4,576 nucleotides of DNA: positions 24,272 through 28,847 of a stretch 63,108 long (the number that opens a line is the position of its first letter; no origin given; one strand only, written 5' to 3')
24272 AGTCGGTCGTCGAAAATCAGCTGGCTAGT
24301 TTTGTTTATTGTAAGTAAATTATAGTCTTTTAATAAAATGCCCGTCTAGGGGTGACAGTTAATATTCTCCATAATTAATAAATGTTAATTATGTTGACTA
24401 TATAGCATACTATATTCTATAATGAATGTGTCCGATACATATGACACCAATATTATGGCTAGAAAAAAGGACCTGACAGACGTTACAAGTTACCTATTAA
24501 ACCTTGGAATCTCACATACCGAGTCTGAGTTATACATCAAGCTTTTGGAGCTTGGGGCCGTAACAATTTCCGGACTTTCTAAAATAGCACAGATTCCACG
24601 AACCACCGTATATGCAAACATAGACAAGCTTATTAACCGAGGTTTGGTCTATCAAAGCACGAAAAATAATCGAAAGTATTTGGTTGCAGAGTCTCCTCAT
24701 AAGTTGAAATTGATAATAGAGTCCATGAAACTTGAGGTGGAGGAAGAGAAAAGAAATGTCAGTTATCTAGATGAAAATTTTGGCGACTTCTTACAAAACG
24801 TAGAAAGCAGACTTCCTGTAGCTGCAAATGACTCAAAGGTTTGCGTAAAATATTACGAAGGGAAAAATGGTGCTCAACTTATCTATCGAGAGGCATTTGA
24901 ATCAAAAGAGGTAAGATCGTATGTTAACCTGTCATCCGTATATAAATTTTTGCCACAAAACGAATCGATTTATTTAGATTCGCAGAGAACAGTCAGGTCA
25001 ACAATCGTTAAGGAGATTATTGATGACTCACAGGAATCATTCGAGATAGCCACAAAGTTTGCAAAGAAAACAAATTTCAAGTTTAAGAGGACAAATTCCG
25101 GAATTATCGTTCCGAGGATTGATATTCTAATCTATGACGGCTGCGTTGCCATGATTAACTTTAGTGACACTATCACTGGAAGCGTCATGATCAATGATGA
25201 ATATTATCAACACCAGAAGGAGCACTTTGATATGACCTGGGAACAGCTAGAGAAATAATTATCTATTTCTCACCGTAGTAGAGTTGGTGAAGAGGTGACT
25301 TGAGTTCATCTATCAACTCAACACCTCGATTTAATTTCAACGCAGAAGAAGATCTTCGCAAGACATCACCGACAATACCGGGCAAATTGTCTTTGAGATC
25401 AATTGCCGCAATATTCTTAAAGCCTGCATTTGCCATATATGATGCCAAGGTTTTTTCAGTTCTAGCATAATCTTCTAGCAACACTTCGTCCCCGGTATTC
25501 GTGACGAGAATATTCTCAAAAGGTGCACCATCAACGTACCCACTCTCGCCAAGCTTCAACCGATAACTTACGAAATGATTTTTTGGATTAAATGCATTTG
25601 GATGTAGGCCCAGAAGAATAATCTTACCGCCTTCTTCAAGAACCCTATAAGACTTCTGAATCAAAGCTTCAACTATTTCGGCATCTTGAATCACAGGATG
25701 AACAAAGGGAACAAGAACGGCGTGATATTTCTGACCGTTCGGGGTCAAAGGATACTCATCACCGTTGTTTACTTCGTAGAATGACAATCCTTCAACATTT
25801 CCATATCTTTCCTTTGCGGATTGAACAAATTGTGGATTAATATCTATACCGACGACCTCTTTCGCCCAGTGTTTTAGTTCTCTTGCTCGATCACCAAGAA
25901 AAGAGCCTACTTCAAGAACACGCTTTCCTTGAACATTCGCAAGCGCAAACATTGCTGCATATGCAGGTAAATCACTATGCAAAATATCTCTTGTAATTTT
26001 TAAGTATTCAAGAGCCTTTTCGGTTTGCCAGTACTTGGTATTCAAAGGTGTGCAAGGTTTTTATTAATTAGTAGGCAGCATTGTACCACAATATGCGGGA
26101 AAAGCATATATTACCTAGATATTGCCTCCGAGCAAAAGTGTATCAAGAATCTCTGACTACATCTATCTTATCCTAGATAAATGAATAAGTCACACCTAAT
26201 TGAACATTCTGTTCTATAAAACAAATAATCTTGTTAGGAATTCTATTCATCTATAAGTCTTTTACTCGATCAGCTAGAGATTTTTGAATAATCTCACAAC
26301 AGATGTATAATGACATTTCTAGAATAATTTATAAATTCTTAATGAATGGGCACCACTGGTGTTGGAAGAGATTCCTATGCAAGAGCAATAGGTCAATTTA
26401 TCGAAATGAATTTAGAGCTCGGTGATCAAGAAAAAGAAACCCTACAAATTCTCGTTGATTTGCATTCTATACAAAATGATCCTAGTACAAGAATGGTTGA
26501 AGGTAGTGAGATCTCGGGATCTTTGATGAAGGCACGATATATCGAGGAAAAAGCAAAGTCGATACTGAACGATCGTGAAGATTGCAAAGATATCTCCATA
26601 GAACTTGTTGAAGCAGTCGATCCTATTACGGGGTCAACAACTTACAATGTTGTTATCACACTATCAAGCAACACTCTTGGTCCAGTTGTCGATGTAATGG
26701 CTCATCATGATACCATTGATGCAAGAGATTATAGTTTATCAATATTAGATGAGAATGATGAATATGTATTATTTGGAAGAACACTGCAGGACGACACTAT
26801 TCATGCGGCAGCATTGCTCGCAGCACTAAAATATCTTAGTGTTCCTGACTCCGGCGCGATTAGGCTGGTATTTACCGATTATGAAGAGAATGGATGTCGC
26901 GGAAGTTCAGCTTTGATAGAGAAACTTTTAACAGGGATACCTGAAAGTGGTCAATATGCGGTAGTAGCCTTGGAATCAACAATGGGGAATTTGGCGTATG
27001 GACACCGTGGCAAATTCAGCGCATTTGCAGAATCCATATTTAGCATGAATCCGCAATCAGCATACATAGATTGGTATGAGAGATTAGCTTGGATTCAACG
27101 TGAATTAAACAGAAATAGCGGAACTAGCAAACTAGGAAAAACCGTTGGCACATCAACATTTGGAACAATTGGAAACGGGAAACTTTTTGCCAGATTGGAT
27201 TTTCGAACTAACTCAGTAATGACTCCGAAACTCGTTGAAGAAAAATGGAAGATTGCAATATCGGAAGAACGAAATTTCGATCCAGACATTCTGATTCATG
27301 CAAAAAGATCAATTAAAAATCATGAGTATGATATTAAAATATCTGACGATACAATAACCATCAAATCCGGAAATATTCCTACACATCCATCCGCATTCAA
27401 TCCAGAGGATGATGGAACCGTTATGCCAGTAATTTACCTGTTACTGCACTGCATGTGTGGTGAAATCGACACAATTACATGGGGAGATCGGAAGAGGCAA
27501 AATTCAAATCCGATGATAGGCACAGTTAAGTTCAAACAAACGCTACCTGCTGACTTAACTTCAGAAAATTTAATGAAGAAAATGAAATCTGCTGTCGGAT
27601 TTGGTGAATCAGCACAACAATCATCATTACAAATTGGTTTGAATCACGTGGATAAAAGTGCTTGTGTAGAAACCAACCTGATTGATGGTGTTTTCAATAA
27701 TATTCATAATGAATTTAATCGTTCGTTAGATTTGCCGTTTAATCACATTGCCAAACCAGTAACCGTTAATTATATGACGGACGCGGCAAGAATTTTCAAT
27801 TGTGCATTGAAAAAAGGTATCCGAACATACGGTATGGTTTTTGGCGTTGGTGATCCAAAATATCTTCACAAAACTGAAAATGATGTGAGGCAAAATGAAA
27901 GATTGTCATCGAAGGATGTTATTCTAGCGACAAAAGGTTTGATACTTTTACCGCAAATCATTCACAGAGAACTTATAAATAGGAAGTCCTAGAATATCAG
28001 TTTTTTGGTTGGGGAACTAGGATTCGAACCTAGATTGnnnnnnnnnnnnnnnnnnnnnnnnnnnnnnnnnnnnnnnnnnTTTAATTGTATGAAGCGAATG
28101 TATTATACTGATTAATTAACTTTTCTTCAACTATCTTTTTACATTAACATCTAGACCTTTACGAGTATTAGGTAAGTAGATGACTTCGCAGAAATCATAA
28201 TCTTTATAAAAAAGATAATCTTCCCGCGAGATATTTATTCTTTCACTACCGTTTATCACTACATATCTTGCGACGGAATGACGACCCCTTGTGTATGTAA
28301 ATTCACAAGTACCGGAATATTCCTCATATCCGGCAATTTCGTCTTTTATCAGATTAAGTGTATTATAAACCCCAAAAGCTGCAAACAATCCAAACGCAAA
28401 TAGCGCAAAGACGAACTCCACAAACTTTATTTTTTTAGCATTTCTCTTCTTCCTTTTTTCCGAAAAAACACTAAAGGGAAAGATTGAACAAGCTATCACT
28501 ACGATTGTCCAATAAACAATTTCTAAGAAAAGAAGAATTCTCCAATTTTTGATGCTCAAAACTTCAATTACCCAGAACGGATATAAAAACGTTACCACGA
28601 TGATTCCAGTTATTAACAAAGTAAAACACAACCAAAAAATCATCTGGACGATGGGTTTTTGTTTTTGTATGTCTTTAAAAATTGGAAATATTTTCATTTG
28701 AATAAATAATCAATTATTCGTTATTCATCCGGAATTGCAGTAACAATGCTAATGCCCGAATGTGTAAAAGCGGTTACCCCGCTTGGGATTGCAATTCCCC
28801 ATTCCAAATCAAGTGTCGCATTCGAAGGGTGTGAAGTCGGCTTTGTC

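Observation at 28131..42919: Co-oriented six-gene cluster of giant and Cys-rich secreted proteins: candidate undescribed cell-surface/adhesion system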

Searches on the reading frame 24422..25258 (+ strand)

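Call 7: search_protein_families(library=pfam, proteins=[window:24422-25258:+], max_evalue=0.001)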
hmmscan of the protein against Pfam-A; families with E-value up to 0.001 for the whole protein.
window:24422-25258:+ (278 aa): 1 family
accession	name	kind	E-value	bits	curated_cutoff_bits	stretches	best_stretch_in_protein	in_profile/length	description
PF01978.25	TrmB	-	1.1e-13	51.3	25.6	1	27-87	3-63/68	Sugar-specific transcriptional regulator TrmB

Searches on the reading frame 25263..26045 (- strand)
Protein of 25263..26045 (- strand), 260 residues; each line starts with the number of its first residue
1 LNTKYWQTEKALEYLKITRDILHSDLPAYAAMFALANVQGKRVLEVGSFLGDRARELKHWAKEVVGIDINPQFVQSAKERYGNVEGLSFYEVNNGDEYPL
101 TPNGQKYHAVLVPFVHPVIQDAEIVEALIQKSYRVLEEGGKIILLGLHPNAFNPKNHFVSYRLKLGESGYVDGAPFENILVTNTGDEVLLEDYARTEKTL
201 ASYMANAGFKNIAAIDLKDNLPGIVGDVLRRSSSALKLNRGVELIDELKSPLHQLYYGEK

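Call 7: search_protein_families(library=pfam, proteins=[window:25263-26045:-], max_evalue=0.001)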
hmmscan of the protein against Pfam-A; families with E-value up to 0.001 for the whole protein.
window:25263-26045:- (260 aa): 7 families
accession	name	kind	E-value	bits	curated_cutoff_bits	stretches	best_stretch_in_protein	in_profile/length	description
PF13649.12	Methyltransf_25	-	1.8e-08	35.4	27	1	43-140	1-97/97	Methyltransferase domain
PF08241.18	Methyltransf_11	-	7.7e-08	33.3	21.2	1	44-144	1-95/95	Methyltransferase domain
PF08242.18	Methyltransf_12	-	9.4e-06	26.7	30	1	44-142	1-98/98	Methyltransferase domain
PF01135.25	PCMT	-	5.1e-05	23.6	20.3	0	17-143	50-170/210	Protein-L-isoaspartate(D-aspartate) O-methyltransferase (PCMT)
PF13489.12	Methyltransf_23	-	5.5e-05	23.4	27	1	34-170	17-124/164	Methyltransferase domain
PF13847.12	Methyltransf_31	-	0.00031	20.9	27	1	39-144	3-109/145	Methyltransferase domain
PF05175.20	MTS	-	0.00073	19.7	23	1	36-146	28-140/170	Methyltransferase small domain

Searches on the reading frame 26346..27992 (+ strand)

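Call 7: search_protein_families(library=pfam, proteins=[window:26346-27992:+], max_evalue=0.001)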
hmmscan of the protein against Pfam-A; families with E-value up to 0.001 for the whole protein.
window:26346-27992:+ (548 aa): 2 families
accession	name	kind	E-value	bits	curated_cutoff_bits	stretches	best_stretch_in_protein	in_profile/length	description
PF01546.33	Peptidase_M20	-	4.9e-08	33.6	24.6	1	118-509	3-183/206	Peptidase family M20/M25/M40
PF04389.22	Peptidase_M28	-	1.1e-07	32.2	21.3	1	101-192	1-78/193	Peptidase family M28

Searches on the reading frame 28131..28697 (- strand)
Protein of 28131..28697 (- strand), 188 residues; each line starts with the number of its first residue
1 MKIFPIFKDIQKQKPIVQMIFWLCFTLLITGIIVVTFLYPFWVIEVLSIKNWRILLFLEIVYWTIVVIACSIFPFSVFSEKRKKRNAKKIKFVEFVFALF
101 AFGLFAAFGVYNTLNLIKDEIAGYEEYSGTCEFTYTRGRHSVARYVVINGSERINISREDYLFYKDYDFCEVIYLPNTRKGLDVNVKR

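Call 5: search_protein_families(library=pfam, proteins=[window:28131-28697:-], max_evalue=1)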
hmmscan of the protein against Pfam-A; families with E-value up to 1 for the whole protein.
window:28131-28697:- (188 aa): 3 families
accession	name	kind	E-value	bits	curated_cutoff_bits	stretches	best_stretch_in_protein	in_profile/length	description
PF01284.28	MARVEL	-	0.085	13.3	32.8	1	90-134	9-42/135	Membrane-associating domain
PF02098.22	His_binding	-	0.15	12.6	21.2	1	147-181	86-121/150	Tick histamine binding protein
PF05803.17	Chordopox_L2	-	0.35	11.2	27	1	10-64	29-77/81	Chordopoxvirus L2 protein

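Call 6: search_protein_families(library=ncbifam, proteins=[window:28131-28697:-], max_evalue=1)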
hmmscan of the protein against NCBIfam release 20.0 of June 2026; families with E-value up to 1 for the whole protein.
window:28131-28697:- (188 aa): 0 families

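Call 87: find_related_loci(query=window:28131-28697:-, collection=metagenome_contigs, flank=8000)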
Query window:28131-28697:- (188 aa) in metagenome_contigs; peptide patterns used: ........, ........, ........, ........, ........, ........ (x = any residue, [..] = any of these).
113 stretches matched a pattern, but none encodes a relative of the query by tblastn (E <= 1e-3).
